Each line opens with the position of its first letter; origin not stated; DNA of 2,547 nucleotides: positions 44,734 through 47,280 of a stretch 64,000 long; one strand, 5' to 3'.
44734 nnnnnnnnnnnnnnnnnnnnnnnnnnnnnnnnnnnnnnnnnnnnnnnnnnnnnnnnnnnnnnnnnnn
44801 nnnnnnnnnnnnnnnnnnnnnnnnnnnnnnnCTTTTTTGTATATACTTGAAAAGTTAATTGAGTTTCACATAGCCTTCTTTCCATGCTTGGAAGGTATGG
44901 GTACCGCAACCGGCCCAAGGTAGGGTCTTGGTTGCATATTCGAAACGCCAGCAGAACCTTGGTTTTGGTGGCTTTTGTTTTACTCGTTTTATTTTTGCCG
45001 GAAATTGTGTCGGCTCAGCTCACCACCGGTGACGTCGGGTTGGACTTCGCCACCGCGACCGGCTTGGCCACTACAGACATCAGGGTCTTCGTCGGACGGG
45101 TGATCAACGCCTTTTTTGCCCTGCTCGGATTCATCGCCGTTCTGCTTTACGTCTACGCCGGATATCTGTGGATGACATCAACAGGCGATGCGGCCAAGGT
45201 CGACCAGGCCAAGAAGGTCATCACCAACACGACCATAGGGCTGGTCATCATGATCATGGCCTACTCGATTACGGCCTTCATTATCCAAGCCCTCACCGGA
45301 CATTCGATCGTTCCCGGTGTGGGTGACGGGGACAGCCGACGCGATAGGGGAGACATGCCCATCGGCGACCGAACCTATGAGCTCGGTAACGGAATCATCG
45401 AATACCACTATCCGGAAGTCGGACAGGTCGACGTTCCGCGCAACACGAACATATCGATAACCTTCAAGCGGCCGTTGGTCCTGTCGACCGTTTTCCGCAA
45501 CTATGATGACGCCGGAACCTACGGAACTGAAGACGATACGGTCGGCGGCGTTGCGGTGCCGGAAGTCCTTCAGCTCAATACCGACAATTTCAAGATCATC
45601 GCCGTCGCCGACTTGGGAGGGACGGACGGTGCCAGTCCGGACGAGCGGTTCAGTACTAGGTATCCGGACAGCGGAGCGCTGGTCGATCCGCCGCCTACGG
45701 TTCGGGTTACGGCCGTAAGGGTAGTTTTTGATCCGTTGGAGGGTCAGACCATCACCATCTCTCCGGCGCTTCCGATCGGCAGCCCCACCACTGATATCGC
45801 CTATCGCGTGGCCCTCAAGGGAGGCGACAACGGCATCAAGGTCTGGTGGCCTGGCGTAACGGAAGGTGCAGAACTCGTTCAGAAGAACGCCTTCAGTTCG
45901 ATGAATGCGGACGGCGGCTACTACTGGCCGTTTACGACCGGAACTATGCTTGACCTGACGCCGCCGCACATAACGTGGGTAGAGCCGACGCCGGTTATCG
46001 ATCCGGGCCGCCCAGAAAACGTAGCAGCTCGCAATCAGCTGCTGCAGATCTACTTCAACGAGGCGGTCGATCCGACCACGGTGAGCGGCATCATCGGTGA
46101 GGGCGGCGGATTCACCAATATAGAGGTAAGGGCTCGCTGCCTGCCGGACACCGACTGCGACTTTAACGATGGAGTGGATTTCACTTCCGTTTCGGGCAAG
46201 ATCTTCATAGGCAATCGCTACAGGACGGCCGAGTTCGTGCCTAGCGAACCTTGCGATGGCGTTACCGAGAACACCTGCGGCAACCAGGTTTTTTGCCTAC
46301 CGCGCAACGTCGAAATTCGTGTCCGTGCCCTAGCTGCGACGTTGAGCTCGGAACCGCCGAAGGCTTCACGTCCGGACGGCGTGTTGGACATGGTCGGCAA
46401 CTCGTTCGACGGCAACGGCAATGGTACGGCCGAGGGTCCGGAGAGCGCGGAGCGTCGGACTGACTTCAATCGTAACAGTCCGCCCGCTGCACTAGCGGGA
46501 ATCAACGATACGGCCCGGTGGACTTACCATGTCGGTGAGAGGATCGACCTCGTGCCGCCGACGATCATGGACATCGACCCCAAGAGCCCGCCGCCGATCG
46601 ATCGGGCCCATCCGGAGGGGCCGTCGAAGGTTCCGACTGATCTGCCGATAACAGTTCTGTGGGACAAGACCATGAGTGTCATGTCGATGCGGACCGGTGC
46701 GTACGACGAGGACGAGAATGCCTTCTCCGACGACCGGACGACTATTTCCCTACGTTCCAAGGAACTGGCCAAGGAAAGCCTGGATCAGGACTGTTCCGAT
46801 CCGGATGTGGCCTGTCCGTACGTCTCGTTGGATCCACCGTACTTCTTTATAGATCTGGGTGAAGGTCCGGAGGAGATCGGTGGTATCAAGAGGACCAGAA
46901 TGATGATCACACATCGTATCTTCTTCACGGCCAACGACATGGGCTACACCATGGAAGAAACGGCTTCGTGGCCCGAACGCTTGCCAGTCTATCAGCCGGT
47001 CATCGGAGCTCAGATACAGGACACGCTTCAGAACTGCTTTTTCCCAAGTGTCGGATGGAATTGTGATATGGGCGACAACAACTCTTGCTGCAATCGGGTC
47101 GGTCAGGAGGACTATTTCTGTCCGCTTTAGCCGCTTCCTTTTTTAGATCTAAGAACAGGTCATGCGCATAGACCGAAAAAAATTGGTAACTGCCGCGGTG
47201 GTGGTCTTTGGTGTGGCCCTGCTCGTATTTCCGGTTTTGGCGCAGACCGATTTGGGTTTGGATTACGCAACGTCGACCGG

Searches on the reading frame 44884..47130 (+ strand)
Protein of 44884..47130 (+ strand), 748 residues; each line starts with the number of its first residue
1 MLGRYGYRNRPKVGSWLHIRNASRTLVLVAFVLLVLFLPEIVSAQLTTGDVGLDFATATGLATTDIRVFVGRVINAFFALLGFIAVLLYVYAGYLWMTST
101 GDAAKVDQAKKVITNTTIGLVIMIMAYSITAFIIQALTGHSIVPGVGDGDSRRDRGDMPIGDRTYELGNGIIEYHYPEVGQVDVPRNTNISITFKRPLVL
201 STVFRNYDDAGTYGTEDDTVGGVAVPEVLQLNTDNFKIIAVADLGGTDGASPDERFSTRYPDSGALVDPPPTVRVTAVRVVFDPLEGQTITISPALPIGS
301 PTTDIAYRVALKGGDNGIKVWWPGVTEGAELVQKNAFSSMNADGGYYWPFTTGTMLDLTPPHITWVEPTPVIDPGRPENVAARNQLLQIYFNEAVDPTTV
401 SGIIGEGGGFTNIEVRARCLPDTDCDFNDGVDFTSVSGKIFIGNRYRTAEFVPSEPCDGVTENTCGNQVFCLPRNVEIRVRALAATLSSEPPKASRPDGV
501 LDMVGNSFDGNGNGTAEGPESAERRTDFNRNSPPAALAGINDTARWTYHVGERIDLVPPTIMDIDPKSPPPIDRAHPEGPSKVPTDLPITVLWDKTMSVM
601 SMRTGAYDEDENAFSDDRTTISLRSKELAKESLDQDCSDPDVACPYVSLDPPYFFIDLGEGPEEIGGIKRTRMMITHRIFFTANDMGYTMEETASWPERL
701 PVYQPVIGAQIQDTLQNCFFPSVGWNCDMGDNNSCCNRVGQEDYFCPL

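Call 8: search_protein_families(library=pfam, proteins=[window:44884-47130:+], max_evalue=0.001)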
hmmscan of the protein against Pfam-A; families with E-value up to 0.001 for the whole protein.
window:44884-47130:+ (748 aa): 2 families
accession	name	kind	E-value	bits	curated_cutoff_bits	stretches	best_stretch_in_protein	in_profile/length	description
PF18895.5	T4SS_pilin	-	7.6e-06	26.4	26.6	1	69-132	8-70/71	Type IV secretion system pilin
PF13205.12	Big_5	-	1.8e-05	25.8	23.6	0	175-206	10-41/105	Bacterial Ig-like domain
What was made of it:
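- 44884..47130 (+): 748-aa protein with an N-terminal VirB2-like pilin module. It is the first gene of the locus. Pfam T4SS_pilin E=7.6e-6 and Big_5 (call 8).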
